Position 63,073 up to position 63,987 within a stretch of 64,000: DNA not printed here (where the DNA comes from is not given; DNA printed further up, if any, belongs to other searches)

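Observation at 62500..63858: Biotin-protein ligase BirA fused to an Mtq2/HemK-type glutamine methyltransferase domain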

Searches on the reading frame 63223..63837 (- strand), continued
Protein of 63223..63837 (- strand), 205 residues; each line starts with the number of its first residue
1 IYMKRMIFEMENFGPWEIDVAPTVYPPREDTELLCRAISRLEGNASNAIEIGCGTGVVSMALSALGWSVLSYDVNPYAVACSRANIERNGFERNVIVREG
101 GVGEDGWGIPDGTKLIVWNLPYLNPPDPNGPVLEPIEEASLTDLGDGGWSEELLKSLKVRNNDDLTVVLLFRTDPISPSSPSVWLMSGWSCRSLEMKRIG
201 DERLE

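Call 32: list_cluster_members(proteins=[P0235, P0236, P0197, P0218, P0176, P0178, P0191, P0173, P0183, P0206])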
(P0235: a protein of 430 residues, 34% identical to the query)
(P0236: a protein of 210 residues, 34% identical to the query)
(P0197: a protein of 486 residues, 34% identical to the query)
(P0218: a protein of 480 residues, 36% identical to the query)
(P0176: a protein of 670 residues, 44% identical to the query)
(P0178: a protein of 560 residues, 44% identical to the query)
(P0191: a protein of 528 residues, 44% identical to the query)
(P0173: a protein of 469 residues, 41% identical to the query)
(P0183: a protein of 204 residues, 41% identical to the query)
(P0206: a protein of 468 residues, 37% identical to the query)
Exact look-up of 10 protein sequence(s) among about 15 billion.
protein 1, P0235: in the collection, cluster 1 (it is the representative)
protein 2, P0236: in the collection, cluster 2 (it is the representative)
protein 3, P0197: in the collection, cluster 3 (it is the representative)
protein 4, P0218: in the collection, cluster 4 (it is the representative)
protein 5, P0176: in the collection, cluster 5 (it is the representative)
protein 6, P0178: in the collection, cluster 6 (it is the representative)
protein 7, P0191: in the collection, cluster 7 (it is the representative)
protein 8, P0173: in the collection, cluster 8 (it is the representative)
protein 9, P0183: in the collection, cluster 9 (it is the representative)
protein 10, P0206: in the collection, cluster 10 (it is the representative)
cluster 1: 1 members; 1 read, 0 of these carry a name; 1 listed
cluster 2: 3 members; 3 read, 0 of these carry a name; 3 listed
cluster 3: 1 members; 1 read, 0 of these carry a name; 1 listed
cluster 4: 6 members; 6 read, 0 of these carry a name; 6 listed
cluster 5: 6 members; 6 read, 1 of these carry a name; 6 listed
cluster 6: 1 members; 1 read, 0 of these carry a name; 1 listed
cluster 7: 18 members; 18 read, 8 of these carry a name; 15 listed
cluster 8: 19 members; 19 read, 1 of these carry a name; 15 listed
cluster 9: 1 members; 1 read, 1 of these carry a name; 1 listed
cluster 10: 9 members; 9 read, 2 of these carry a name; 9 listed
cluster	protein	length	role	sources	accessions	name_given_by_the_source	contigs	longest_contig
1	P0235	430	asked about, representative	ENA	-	-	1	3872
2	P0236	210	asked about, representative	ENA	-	-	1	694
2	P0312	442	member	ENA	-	-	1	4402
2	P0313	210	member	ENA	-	-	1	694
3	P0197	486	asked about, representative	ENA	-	-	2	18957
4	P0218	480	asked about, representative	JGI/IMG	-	-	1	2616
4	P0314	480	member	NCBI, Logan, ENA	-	-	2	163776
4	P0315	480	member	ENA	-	-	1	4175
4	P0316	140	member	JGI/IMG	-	-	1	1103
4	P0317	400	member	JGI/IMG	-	-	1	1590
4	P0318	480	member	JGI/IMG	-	-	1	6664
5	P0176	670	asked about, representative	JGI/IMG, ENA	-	-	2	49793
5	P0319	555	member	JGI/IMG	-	biotin-(acetyl-CoA carboxylase) ligase/methylase of polypeptide subunit release factors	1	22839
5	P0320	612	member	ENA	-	-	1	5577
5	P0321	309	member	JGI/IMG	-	-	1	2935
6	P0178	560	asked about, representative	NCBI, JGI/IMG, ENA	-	-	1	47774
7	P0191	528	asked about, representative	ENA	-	-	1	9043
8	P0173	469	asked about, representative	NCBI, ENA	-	-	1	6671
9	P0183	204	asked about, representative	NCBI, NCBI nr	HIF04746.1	MAG TPA: hypothetical protein EYQ80_04960, partial [Candidatus Poseidoniales archaeon] | hypothetical protein [Candidatus Poseidoniales archaeon]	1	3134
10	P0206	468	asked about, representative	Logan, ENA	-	-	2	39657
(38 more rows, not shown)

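Call 40: search_solved_structures(query=A3, max_evalue=0.00001)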
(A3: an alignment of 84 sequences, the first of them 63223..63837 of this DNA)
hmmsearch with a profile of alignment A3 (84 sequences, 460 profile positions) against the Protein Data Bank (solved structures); distinct sequences matched with E-value up to 0.00001: 51.
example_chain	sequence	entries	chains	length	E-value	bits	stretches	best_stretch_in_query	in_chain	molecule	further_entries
2eay_A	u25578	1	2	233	9.3e-19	70.5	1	234-444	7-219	Biotin [acetyl-CoA-carboxylase] ligase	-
9j8e_A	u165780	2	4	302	1.4e-18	69.9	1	256-447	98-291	Bifunctional ligase/repressor BirA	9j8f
3efs_A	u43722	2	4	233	2.7e-18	69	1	234-444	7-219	Biotin [acetyl-CoA-carboxylase] ligase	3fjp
2ej9_A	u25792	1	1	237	3e-17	65.5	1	233-392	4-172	Putative biotin ligase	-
3efr_A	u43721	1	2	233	8.5e-17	64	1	234-444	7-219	Biotin [acetyl-CoA-carboxylase] ligase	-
2dve_A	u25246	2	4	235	3.5e-16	62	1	229-361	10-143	Biotin Protein Ligase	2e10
1wnl_A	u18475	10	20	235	5.2e-16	61.4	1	229-361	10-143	biotin--[acetyl-CoA-carboxylase] ligase | 235aa long hypothetical biotin-[acetyl-CoA-carboxylase] ligase | 235aa long hypothetical biotin--[acetyl-CoA-carboxyla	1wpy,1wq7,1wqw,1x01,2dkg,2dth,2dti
4wf2_A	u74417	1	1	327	3.6e-15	58.7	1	256-443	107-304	Bifunctional ligase/repressor BirA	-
1bia_A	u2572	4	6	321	3.9e-15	58.5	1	256-443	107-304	BirA BIFUNCTIONAL PROTEIN | BIR A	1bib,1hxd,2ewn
2djz_A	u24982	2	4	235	8.5e-15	57.4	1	229-361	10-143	235aa long hypothetical biotin-[acetyl-CoA-carboxylase] ligase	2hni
2deq_A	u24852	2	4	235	1.2e-14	57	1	229-361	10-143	235aa long hypothetical biotin--[acetyl-CoA-carboxylase] ligase | 235aa long hypothetical biotin-[acetyl-CoA-carboxylase] ligase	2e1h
2dxt_A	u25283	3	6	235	1.2e-14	57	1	229-361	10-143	biotin--[acetyl-CoA-carboxylase] ligase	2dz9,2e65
2dxu_A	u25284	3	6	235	1.2e-14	56.9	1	229-361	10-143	biotin--[acetyl-CoA-carboxylase] ligase | 235aa long hypothetical biotin--[acetyl-CoA-carboxylase] ligase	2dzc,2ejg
6jhu_A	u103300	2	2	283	6.3e-14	54.6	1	302-351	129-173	Biotin/lipoate protein ligase-like protein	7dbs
2e41_A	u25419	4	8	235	2e-13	52.9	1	229-361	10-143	biotin--[acetyl-CoA-carboxylase] ligase | 235aa long hypothetical biotin--[acetyl-CoA-carboxylase] ligase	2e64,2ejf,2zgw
6kmr_B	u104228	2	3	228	2.2e-11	46.2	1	16-142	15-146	Methyltransferase N6AMT1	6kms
6h1d_A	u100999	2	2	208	4.4e-11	45.2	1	36-142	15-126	HemK methyltransferase family member 2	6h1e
6ped_A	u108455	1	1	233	4.7e-11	45.1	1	36-142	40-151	Methyltransferase N6AMT1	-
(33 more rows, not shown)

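Call 43: predict_structure(alignment_id=A3)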
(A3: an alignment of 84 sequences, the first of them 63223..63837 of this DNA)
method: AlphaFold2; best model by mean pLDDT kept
length: 205 residues; sequences in the alignment: 84
mean_pLDDT: 90.8   pTM: 0.88
mean pLDDT of the five models: 90.8, 89.8, 88.2, 86.5, 84.5
residues with pLDDT >= 90: 143; 70-90: 59; 50-70: 3; < 50: 0
segments of 3 or more residues with pLDDT < 50: none
pLDDT, mean of each block of 10 residues (from residue 1): 86 94 89 95 92 96 97 94 98 97 87 93 80 77 86 86 89 91 93 94 93
secondary structure, 60 per line:
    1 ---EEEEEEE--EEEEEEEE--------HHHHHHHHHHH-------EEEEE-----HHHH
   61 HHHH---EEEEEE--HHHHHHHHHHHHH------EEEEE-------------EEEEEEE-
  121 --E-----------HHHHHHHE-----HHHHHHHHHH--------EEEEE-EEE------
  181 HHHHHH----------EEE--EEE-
elements in order: E4-10 E13-20 H29-39 E47-51 H57-64 E68-73 H76-88 E95-99 E113-119 H135-141 H148-157 E166-170 E172-174 H181-186 E197-199 E202-204

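Call 46: fold_search(model_id=the predicted structure, library=pdb)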
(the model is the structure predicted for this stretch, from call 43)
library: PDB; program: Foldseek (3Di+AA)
matches with E <= 10: 1979; with E <= 0.001: 639
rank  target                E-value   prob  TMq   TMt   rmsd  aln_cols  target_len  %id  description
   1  6h1d_A                1.1e-08  1.00  0.65  0.65   3.9       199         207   25  Crystal structure of C21orf127-TRMT112 in complex with SAH (released 2019-05-22)
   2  6ped_A                2.3e-08  1.00  0.63  0.66   4.4       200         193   26  Crystal structure of HEMK2-TRMT112 complex (released 2019-07-03)
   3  6kmr_B                4.1e-08  1.00  0.64  0.67   4.2       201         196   25  Crystal structure of human N6amt1-Trm112 in complex with SAM (space group P6122) (released 2019-09-18)
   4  2b3t_A                4.6e-08  1.00  0.61  0.47   4.5       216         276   21  Structure of complex between E. coli translation termination factor RF1 and the PrmC methyltransferase (released 2006-01-24)
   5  7wm6_A                1.2e-07  1.00  0.63  0.54   3.9       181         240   17  Crystal structure of SAH-bound TrmM from Mycoplasma capricolum (released 2022-06-29)
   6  9l4q_B                1.2e-07  1.00  0.59  0.58   6.5       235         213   18  Crystal structure of the carbamoyl N-methyltransferase Asc-Orf2 complexed with SAH (released 2025-10-29)
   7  1sg9_A                2.0e-07  1.00  0.65  0.51   4.9       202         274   18  Crystal structure of Thermotoga maritima protein HEMK, an N5-glutamine methyltransferase (released 2004-08-17)
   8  9gfs_B                4.5e-07  1.00  0.53  0.39   6.1       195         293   13  PsiM in complex with SAH (released 2025-07-23)
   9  1vq1_A                4.8e-07  1.00  0.59  0.47   5.4       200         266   20  Crystal structure of N5-glutamine methyltransferase, HemK(EC 2.1.1.-) (TM0488) from Thermotoga maritima at 2.80 A reso (released 2005-02-01)
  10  9l4q_A                4.8e-07  1.00  0.60  0.58   6.5       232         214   19  Crystal structure of the carbamoyl N-methyltransferase Asc-Orf2 complexed with SAH (released 2025-10-29)
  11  5u18                  4.8e-07  1.00  0.45  0.31   5.9       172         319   26  Crystal structure of a methyltransferase involved in the biosynthesis of gentamicin in complex with the Geneticin (released 2017-11-01)
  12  1t43                  5.5e-07  1.00  0.54  0.42   5.4       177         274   22  Crystal Structure Analysis of E.coli Protein (N5)-Glutamine Methyltransferase (HemK) (released 2004-06-29)
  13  1nv8_A                6.2e-07  1.00  0.61  0.48   5.4       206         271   20  N5-glutamine methyltransferase, HemK (released 2003-05-27)
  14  7wm6_C                7.9e-07  1.00  0.61  0.55   4.1       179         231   15  Crystal structure of SAH-bound TrmM from Mycoplasma capricolum (released 2022-06-29)
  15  9gfs_C                7.9e-07  1.00  0.63  0.49   4.9       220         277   11  PsiM in complex with SAH (released 2025-07-23)
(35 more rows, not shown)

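Call 49: list_cluster_members(proteins=[P0245, P0251, P0252, P0253, P0256, P0257, P0259, P0260, P0262, P0265])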
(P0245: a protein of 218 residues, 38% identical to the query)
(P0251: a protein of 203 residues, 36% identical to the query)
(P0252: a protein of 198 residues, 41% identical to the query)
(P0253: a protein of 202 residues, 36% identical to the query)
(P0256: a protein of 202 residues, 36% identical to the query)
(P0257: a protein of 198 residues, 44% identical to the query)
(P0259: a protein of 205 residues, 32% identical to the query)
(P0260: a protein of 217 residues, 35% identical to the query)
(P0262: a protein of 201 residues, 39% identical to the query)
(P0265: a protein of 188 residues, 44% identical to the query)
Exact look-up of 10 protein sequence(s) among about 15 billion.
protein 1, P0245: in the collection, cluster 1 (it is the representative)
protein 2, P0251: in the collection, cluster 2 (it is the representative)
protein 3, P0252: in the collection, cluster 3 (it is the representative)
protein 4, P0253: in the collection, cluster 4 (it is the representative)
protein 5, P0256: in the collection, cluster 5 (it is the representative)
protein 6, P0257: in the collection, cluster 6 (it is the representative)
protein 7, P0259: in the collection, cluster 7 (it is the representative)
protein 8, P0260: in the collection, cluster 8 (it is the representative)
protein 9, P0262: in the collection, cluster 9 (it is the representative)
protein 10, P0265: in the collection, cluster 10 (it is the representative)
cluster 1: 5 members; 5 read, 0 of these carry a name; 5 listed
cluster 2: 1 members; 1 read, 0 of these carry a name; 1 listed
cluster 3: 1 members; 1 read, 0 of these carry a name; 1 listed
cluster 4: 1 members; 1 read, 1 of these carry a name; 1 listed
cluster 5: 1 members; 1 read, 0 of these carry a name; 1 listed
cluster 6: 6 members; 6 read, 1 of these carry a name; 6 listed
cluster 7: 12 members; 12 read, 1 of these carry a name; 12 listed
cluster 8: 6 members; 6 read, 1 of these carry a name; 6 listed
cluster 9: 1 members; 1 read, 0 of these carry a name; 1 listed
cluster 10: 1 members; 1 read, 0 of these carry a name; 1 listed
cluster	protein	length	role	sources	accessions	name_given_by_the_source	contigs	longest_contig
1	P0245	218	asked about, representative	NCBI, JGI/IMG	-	-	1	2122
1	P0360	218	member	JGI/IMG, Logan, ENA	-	-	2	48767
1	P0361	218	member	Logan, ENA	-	-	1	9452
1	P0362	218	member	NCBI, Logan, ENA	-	-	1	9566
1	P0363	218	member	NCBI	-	-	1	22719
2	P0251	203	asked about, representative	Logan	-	-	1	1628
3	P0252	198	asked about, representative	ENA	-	-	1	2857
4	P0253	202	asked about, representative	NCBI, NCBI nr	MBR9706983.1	MAG: methyltransferase [Candidatus Diapherotrites archaeon] | methyltransferase [Candidatus Diapherotrites archaeon]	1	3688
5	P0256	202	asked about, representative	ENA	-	-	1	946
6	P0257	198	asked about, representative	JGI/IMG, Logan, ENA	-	-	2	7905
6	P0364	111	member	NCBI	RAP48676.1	MAG: methyltransferase, partial [Methanosphaera sp. rholeuAM74]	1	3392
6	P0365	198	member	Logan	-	-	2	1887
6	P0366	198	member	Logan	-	-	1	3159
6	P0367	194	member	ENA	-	-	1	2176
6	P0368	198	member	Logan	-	-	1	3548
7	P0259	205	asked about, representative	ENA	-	-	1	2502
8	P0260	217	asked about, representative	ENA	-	-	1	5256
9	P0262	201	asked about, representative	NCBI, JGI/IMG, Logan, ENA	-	-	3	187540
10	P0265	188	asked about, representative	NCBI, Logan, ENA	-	-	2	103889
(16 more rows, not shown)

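Call 55: find_homologous_proteins(query=P0245, max_evalue=0.00001)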
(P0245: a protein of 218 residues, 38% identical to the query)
Query P0245 (218 aa): 134 proteins with E <= 0.00001 among 443 candidates; the best 120 are listed.
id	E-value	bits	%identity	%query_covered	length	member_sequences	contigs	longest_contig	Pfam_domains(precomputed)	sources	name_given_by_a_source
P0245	8.4e-142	488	100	100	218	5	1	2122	PF13847.13,PF13489.13,PF06325.20,PF03848.21,PF05175.21,PF13649.13,PF02475.24,PF08241.19,PF08242.19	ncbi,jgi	-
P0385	1.1e-32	132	37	96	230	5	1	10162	PF13847.13,PF13489.13,PF06325.20,PF05175.21,PF13649.13,PF08241.19,PF08242.19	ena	-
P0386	1.7e-31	128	37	92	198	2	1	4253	PF06325.20,PF05175.21,PF13649.13,PF02475.24,PF09445.17,PF08241.19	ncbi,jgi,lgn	-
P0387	1.3e-26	112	33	96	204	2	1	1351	PF13847.13,PF13489.13,PF06325.20,PF05175.21,PF02384.23,PF13649.13,PF02475.24,PF09445.17,PF08241.19,PF08242.19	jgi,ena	-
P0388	2.5e-25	108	35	95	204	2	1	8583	PF13847.13,PF06325.20,PF05175.21,PF03602.22,PF13649.13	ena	-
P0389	5.1e-24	103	36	93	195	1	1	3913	PF13847.13,PF06325.20,PF05175.21,PF13649.13,PF01135.26,PF08241.19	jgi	jgi:release factor glutamine methyltransferase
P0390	5.1e-24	103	35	97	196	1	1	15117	PF13489.13,PF02353.27,PF02475.24,PF08241.19,PF13847.13,PF06325.20,PF05175.21,PF03602.22,PF13649.13,PF01135.26,PF08242.19,PF05958.18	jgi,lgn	jgi:release factor glutamine methyltransferase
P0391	3.7e-23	100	33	94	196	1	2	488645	PF13847.13,PF06325.20,PF05175.21,PF03602.22,PF13649.13,PF01170.25,PF02475.24,PF01135.26,PF09445.17,PF08241.19,PF08242.19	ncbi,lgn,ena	-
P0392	5.8e-23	100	37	96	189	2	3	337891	PF13847.13,PF06325.20,PF05175.21,PF13649.13,PF07669.18,PF08241.19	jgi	jgi:release factor glutamine methyltransferase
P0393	7.7e-23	99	33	96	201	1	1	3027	PF13847.13,PF00398.27,PF06325.20,PF05175.21,PF03602.22,PF13649.13,PF01170.25,PF01135.26,PF08241.19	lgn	-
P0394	8.0e-23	99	33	96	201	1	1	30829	PF13847.13,PF00398.27,PF06325.20,PF05175.21,PF03602.22,PF13649.13,PF01170.25,PF01135.26,PF08241.19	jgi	jgi:release factor glutamine methyltransferase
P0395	1.0e-22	99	33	96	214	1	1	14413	PF13847.13,PF00398.27,PF06325.20,PF05175.21,PF03602.22,PF13649.13,PF01170.25,PF01135.26,PF08241.19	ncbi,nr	ncbi:methyltransferase domain-containing protein [Candidatus Thorarchaeota archaeon]|nr:MAG: methylt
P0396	3.1e-22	97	33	94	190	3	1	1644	PF13847.13,PF13489.13,PF06325.20,PF05175.21,PF03602.22,PF13649.13,PF07669.18,PF08241.19,PF08242.19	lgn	-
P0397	3.3e-22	97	36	96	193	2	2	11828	PF13847.13,PF13489.13,PF06325.20,PF03848.21,PF05175.21,PF13649.13,PF08241.19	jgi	-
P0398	5.3e-22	97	34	93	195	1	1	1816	PF06325.20,PF05175.21,PF13649.13,PF01135.26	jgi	-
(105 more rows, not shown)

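Call 63: find_homologous_proteins(query=A6, max_evalue=0.00001)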
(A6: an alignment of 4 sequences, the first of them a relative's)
Query A6 (4 sequences) (191 aa, profile of the alignment): 2147 proteins with E <= 0.00001 among 8000 candidates; the best 120 are listed.
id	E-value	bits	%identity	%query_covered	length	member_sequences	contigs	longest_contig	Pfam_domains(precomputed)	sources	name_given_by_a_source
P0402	1.4e-91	323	100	100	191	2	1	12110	PF13847.13,PF06325.20,PF03848.21,PF05175.21,PF03602.22,PF13649.13,PF01170.25,PF08241.19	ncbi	ncbi:MAG: HemK2/MTQ2 family protein methyltransferase [Candidatus Natronoplasma sp.]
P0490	1.3e-88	313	37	99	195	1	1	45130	PF13489.13,PF05175.21,PF13649.13,PF08241.19,PF08242.19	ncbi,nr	ncbi:MAG: methyltransferase [Methanomassiliicoccus sp.]|nr:methyltransferase [Methanomassiliicoccus 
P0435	8.3e-88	311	36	99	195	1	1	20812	PF06325.20,PF05175.21,PF13649.13,PF01170.25,PF08241.19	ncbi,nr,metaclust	ncbi:hypothetical protein AOA80_07300 [Methanomassiliicoccales archaeon RumEn M1]|nr:hypothetical pr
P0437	9.1e-88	311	36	99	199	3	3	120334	PF06325.20,PF05175.21,PF13649.13,PF01170.25,PF08241.19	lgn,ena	-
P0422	5.8e-83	295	38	98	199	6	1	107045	PF06325.20,PF05175.21,PF13649.13,PF01170.25,PF08241.19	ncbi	-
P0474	1.1e-82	294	36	99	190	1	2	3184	PF06325.20,PF05175.21,PF13649.13,PF08241.19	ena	-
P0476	1.3e-82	294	36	99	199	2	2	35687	PF06325.20,PF05175.21,PF13649.13,PF08241.19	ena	-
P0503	1.6e-82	293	85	99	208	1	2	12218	PF13847.13,PF06325.20,PF03848.21,PF05175.21,PF03602.22,PF13649.13,PF08241.19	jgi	-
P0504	4.0e-82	292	35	99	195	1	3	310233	PF06325.20,PF05175.21,PF13649.13,PF08241.19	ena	-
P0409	4.0e-81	289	84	100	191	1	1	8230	PF13847.13,PF06325.20,PF03848.21,PF05175.21,PF13649.13,PF08241.19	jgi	-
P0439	6.0e-81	288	35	99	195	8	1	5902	PF06325.20,PF05175.21,PF13649.13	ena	-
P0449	2.3e-80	286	36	99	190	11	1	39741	PF06325.20,PF05175.21,PF13649.13,PF01170.25,PF08241.19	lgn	-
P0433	8.3e-79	281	35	99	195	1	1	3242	PF13847.13,PF06325.20,PF05175.21,PF13649.13,PF08241.19,PF08242.19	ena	-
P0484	1.2e-78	281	34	100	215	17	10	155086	PF06325.20,PF05175.21,PF13649.13,PF08241.19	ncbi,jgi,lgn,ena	-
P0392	2.9e-78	280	36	98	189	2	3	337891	PF13847.13,PF06325.20,PF05175.21,PF13649.13,PF07669.18,PF08241.19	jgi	jgi:release factor glutamine methyltransferase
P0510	1.9e-74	267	71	100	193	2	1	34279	PF13847.13,PF13489.13,PF06325.20,PF03848.21,PF05175.21,PF13649.13,PF07669.18,PF08241.19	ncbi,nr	ncbi:MAG: methyltransferase [Candidatus Thermoplasmatota archaeon]|nr:methyltransferase [Candidatus 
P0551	3.2e-66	240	41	99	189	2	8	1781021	PF13847.13,PF13489.13,PF06325.20,PF05175.21,PF13649.13,PF01170.25,PF08241.19,PF08242.19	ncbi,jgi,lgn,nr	ncbi:MAG: methyltransferase [Methanomassiliicoccales archaeon]|jgi:release factor glutamine methyltr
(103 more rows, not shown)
